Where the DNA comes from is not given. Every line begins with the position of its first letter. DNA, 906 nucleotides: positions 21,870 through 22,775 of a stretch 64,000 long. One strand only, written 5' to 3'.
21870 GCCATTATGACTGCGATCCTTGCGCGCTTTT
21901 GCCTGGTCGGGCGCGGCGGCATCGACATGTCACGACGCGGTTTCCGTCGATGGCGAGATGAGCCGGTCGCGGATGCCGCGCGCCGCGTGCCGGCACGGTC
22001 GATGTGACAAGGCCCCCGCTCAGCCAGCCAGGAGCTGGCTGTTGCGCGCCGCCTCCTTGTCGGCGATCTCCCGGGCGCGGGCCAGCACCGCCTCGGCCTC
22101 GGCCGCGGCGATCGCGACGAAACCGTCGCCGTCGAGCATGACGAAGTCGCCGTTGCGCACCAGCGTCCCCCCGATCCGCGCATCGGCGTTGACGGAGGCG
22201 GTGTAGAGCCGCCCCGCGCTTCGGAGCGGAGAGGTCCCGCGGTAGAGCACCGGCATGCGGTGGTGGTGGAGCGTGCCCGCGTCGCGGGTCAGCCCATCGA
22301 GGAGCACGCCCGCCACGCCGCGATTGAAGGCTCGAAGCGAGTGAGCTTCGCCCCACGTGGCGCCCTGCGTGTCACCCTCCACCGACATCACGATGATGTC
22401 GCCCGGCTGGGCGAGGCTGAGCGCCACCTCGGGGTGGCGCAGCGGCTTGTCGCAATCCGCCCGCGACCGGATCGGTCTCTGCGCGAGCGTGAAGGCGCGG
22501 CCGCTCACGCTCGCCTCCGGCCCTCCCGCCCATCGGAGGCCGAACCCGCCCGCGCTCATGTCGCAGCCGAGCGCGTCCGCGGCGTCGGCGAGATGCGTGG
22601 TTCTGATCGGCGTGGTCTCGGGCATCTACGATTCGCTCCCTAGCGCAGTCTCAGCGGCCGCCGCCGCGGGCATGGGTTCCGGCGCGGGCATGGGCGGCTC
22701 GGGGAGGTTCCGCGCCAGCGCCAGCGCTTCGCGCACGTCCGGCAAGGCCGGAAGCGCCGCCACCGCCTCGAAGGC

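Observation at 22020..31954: Nine-gene GST / SMP-30 lactonase / TTT transporter / two PrpD-like / RraA-like operon with divergent IclR: possible non-orthologous lower pathway for a lactone-tricarboxylate such as 2-pyrone-4,6-dicarboxylate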

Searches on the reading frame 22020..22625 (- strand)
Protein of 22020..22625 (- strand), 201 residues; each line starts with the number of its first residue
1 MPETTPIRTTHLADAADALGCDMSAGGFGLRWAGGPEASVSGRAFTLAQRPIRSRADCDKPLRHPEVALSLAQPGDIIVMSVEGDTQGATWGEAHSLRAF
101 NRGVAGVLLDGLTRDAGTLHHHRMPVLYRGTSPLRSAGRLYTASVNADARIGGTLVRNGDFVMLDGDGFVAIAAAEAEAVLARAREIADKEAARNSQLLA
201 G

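Call 4: search_protein_families(library=pfam, proteins=[window:22020-22625:-])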
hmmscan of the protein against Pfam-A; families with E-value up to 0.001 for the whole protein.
window:22020-22625:- (201 aa): 1 family
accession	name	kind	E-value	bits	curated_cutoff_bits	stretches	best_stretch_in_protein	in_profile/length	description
PF03737.21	RraA-like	-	2.2e-22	80.3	24.5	1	9-170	1-151/152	Aldolase/RraA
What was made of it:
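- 22020..22625 (-): RraA-like protein (201 aa; PZQ48178.1 / DI556_15260). Predicted divalent-metal-dependent retro-aldolase or beta-keto-acid decarboxylase that forms pyruvate. Last gene of the operon. PF03737, 80 bits (call 4).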

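Call 5: search_protein_families(library=ncbifam, proteins=[window:22020-22625:-])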
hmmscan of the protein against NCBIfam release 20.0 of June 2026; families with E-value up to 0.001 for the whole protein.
window:22020-22625:- (201 aa): 9 families
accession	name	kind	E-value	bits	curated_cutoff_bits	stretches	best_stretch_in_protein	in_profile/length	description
NF004850.0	PRK06201.1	subfamily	2.1e-23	83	231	1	23-199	38-204/222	hypothetical protein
NF006093.0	PRK08245.1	subfamily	7.5e-23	81.2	208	1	38-201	47-214/240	hypothetical protein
NF005442.0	PRK07028.1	equivalog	7.2e-19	67.7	593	1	67-192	282-405/430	bifunctional hexulose-6-phosphate synthase/ribonuclease regulator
NF006731.0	PRK09262.1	equivalog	1.1e-16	61.1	179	1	67-201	74-207/229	4-carboxy-4-hydroxy-2-oxoadipate aldolase/oxaloacetate decarboxylase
TIGR02798.1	ligK_PcmE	equivalog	7.8e-14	51.8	304.5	1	64-200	67-200/222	4-carboxy-4-hydroxy-2-oxoadipate aldolase/oxaloacetate decarboxylase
NF009399.0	PRK12764.1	equivalog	1.1e-13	51.1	444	1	68-185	340-457/501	fumarylacetoacetate hydrolase family protein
TIGR01935.1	NOT-MenG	subfamily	4.4e-07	29.8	123.8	1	73-170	52-148/150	RraA family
NF009134.0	PRK12487.1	equivalog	6.9e-07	29.1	196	1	71-170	52-152/161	putative 4-hydroxy-4-methyl-2-oxoglutarate aldolase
NF006875.0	PRK09372.1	equivalog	1.7e-06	27.9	136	1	69-173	52-155/161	ribonuclease E activity regulator RraA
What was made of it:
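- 22020..22625 (-): LigK TIGR02798 scores 52 against a cutoff of 304.5, and RraA NF006875 scores 28 against 136 (call 5).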

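Call 6: search_solved_structures(query=window:22020-22625:-, max_evalue=0.001)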
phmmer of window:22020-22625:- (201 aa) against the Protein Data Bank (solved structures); distinct sequences matched with E-value up to 0.001: 8.
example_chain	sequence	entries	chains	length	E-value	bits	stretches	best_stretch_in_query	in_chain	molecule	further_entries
3k4i_A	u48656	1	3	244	1.1e-14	57.9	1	6-191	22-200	uncharacterized protein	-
5x15_A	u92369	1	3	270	8.9e-11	45.1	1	69-184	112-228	Putative transferase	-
3noj_A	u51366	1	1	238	1.5e-10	44.4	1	67-201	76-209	4-carboxy-4-hydroxy-2-oxoadipate aldolase/oxaloacetate decarboxylase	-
5ir2_A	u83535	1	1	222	7.3e-08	35.6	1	39-191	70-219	Cellulase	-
2pcn_A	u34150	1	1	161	1.3e-06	31.6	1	68-171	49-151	S-adenosylmethionine:2-demethylmenaquinone methyltransferase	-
1j3l_A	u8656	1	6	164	0.00025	24.1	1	74-172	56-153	Demethylmenaquinone Methyltransferase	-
1vi4_A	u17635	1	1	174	0.0004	23.4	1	69-171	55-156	Regulator of ribonuclease activity A protein 1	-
3c8o_A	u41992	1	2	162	0.00098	22.2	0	74-171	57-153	Regulator of ribonuclease activity A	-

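Call 11: find_homologous_proteins(query=window:22020-22625:-)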
Query window:22020-22625:- (201 aa): 13 proteins with E <= 0.001 among 3395 candidates.
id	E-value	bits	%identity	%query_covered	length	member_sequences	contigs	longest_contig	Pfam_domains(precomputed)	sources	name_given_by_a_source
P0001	5.1e-126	436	100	100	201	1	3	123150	PF03737.22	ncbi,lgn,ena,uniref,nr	ncbi:MAG: hypothetical protein DI556_15260 [Rhodovulum sulfidophilum]|uniref:Putative 4-hydroxy-4-me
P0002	3.6e-70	254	65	100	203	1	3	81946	PF03737.22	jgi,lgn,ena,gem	-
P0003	9.6e-54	200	54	97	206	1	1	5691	PF03737.22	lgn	-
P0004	1.9e-50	189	52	99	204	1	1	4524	PF03737.22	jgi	jgi:regulator of RNase E activity RraA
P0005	1.5e-49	186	53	97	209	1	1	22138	PF03737.22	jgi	jgi:regulator of RNase E activity RraA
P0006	4.2e-48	182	48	96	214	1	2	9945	PF03737.22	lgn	-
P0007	8.3e-46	174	48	99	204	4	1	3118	PF03737.22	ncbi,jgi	jgi:regulator of RNase E activity RraA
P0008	2.4e-40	156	44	99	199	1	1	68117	PF03737.22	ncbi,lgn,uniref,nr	ncbi:hypothetical protein IB270_31205 [Ensifer sp. ENS05]|uniref:RraA family protein n=1 Tax=Ensifer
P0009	1.2e-37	148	47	99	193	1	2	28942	PF03737.22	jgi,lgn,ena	-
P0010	3.3e-32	130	41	98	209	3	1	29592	PF03737.22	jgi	jgi:regulator of RNase E activity RraA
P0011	1.0e-11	63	34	83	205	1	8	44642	PF03737.22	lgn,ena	-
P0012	1.6e-9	56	36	76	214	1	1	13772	PF03737.22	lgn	-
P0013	1.5e-8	53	34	87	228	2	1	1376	PF03737.22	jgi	-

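Call 12: find_encoding_contigs(protein=P0002, flank=10000, max_places=2)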
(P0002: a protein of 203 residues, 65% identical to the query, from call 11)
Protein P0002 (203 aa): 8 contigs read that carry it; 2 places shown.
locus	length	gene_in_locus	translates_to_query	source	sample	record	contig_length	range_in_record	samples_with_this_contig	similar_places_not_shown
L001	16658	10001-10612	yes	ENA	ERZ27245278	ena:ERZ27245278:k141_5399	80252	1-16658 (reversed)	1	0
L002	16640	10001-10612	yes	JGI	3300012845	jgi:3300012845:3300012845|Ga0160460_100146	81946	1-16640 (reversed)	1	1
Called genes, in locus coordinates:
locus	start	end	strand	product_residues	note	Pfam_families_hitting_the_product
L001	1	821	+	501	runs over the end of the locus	PF01970:TctA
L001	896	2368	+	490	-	PF00171:Aldedh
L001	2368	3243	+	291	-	PF08450:SGL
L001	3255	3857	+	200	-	PF13417:GST_N_3, PF13409:GST_N_2, PF13410:GST_C_2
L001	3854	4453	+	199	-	PF03737:RraA-like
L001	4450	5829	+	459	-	PF03972:MmgE_PrpD_N, PF19305:MmgE_PrpD_C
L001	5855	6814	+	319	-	PF03401:TctC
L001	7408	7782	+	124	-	PF03466:LysR_substrate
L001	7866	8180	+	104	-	-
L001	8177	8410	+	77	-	PF01695:IstB_IS21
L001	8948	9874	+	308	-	PF00126:HTH_1, PF03466:LysR_substrate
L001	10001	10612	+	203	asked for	PF03737:RraA-like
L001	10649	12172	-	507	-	PF00070:Pyr_redox (faint), PF00890:FAD_binding_2, PF01266:DAO, PF01946:Thi4 (faint), PF03486:HI0933_like, PF07992:Pyr_redox_2 (faint), PF12831:FAD_oxidored, PF13450:NAD_binding_8 (weak)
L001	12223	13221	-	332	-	PF03401:TctC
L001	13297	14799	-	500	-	PF01970:TctA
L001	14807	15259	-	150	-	PF07331:TctB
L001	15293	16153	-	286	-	PF04909:Amidohydro_2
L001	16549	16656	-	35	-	?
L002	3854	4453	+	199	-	PF03737:RraA-like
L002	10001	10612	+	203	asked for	PF03737:RraA-like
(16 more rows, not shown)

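Call 13: find_encoding_contigs(protein=P0008, flank=10000, max_places=2)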
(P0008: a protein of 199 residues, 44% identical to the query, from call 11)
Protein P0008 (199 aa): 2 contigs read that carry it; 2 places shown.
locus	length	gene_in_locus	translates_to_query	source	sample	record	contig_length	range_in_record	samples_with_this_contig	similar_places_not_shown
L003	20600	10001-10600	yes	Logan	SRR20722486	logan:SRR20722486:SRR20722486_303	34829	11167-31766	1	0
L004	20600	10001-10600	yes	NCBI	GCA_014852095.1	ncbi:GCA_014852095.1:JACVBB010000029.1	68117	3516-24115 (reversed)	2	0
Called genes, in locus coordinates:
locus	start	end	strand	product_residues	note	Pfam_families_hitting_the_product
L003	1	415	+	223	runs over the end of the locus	PF00528:BPD_transp_1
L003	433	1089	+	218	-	PF03737:RraA-like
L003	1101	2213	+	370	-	PF01266:DAO, PF07992:Pyr_redox_2 (faint)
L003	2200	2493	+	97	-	PF13510:Fer2_4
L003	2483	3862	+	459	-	PF00890:FAD_binding_2, PF01266:DAO (weak), PF01946:Thi4 (weak), PF07992:Pyr_redox_2, PF12831:FAD_oxidored, PF13450:NAD_binding_8, PF04324:Fer2_BFD, PF17806:SO_alpha_A3, +4 more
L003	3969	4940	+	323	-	PF00248:Aldo_ket_red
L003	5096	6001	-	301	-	PF00126:HTH_1, PF03466:LysR_substrate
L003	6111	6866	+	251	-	PF03737:RraA-like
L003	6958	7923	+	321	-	PF03401:TctC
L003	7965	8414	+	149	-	PF07331:TctB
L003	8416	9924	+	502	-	PF01970:TctA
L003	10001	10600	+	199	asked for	PF03737:RraA-like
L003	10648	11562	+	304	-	PF00126:HTH_1, PF03466:LysR_substrate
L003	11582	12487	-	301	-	PF00126:HTH_1, PF03466:LysR_substrate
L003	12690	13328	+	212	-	PF01613:Flavin_Reduct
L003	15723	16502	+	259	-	PF03737:RraA-like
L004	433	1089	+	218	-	PF03737:RraA-like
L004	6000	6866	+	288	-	PF03737:RraA-like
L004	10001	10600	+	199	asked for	PF03737:RraA-like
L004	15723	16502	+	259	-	PF03737:RraA-like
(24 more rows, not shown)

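Call 19: find_encoding_contigs(protein=P0005, flank=10000, max_places=1)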
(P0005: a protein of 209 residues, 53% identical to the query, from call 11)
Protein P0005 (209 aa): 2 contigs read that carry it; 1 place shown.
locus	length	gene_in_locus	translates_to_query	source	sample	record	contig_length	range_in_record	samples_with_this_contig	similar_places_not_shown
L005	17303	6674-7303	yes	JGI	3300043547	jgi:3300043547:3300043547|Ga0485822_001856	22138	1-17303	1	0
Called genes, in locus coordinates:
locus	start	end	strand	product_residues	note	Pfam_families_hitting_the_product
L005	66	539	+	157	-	PF00202:Aminotran_3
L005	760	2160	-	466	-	PF03972:MmgE_PrpD_N, PF19305:MmgE_PrpD_C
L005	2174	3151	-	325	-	PF03401:TctC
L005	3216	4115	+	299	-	PF09339:HTH_IclR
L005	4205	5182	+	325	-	PF03401:TctC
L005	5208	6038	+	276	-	PF04909:Amidohydro_2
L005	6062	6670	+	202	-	PF02798:GST_N (weak), PF13417:GST_N_3, PF13409:GST_N_2, PF13410:GST_C_2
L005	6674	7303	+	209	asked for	PF03737:RraA-like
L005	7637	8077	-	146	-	PF11578:DUF3237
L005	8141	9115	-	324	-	PF03401:TctC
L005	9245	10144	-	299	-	PF00126:HTH_1, PF03466:LysR_substrate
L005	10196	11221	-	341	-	PF02615:Ldh_2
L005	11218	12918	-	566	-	PF02538:Hydantoinase_B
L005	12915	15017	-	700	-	PF05378:Hydant_A_N, PF01968:Hydantoinase_A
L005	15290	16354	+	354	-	PF13531:SBP_bac_11, PF01547:SBP_bac_1 (weak), PF13416:SBP_bac_8, PF13343:SBP_bac_6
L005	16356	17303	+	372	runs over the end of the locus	PF00005:ABC_tran, PF13304:AAA_21 (weak), PF08402:TOBE_2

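Call 20: find_encoding_contigs(protein=P0009, flank=10000, max_places=1)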
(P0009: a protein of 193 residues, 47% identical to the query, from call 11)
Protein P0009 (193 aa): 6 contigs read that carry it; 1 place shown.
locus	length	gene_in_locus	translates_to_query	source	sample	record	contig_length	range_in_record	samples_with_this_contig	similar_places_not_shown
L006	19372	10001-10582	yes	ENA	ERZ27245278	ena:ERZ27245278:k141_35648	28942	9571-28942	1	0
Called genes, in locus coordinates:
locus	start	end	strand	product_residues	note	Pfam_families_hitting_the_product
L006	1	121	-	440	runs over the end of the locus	PF06808:DctM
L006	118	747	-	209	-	PF04290:DctQ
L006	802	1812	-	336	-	PF03480:DctP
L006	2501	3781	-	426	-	PF01548:DEDD_Tnp_IS110, PF02371:Transposase_20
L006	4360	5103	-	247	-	PF03737:RraA-like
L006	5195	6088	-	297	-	PF00126:HTH_1, PF03466:LysR_substrate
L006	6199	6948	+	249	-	PF03737:RraA-like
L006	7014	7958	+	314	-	PF03401:TctC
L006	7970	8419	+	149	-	PF07331:TctB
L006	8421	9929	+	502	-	PF01970:TctA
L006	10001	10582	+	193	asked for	PF03737:RraA-like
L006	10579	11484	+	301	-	PF00126:HTH_1, PF03466:LysR_substrate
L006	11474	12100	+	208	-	PF01613:Flavin_Reduct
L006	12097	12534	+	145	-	PF13577:SnoaL_4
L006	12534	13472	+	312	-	PF19300:BPD_transp_1_N, PF00528:BPD_transp_1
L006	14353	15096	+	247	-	PF03737:RraA-like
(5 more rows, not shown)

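Call 21: find_encoding_contigs(protein=P0010, flank=10000, max_places=1)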
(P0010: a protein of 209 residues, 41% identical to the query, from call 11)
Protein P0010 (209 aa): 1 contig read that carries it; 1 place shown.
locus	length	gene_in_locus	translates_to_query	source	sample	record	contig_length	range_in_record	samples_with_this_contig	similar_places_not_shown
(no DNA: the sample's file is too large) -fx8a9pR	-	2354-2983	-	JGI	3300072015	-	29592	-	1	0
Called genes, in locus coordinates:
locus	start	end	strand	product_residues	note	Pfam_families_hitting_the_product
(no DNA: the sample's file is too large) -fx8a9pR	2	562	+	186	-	?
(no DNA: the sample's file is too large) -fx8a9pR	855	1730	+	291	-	PF08450:SGL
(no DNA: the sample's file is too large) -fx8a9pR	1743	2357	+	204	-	PF13417:GST_N_3, PF13409:GST_N_2, PF13410:GST_C_2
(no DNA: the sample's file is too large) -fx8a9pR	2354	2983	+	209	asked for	PF03737:RraA-like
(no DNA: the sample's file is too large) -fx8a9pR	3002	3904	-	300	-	PF09339:HTH_IclR, PF08279:HTH_11 (weak)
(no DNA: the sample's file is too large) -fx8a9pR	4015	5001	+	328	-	PF03401:TctC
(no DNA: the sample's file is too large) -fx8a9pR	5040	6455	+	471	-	PF03972:MmgE_PrpD_N, PF19305:MmgE_PrpD_C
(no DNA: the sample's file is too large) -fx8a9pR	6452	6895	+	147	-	PF07331:TctB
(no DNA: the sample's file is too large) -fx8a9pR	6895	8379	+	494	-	PF01970:TctA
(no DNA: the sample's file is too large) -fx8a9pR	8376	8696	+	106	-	PF00202:Aminotran_3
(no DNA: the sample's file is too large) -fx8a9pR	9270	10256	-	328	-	PF01244:Peptidase_M19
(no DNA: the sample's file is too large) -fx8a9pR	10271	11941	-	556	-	PF00496:SBP_bac_5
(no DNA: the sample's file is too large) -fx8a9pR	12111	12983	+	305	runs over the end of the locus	PF00126:HTH_1, PF03466:LysR_substrate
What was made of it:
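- In the short variants the lactonase, GST and RraA genes are adjacent and overlap by 4 nt (calls 12, 21).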

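Call 24: find_encoding_contigs(protein=P0001, flank=10000, max_places=1)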
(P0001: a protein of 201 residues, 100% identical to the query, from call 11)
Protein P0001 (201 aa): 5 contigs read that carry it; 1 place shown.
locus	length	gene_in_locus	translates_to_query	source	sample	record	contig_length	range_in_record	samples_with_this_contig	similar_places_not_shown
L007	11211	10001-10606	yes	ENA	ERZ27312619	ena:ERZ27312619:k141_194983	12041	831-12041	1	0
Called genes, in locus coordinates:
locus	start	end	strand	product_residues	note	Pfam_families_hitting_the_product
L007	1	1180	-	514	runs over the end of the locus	PF00135:COesterase, PF07859:Abhydrolase_3, PF20434:BD-FAE (weak)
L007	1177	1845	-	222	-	PF00440:TetR_N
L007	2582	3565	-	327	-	PF03401:TctC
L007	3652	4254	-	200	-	PF01966:HD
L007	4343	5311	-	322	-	PF13714:PEP_mutase, PF00463:ICL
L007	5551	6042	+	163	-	PF07331:TctB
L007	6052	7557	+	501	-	PF01970:TctA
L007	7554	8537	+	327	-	PF03401:TctC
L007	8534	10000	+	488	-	PF03972:MmgE_PrpD_N, PF19305:MmgE_PrpD_C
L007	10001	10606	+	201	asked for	PF03737:RraA-like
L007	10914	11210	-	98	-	?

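Call 27: find_related_loci(query=A1, collection=genome_contigs, flank=10000)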
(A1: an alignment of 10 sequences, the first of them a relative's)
Query A1 (201 aa) in genome_contigs; peptide patterns used: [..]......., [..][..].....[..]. (x = any residue, [..] = any of these).
108 stretches matched a pattern, but none encodes a relative of the query by tblastn (E <= 1e-3).
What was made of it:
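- Tried and rejected: A scan of representative genomes with motifs of the RraA-like family found no relative (call 27).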
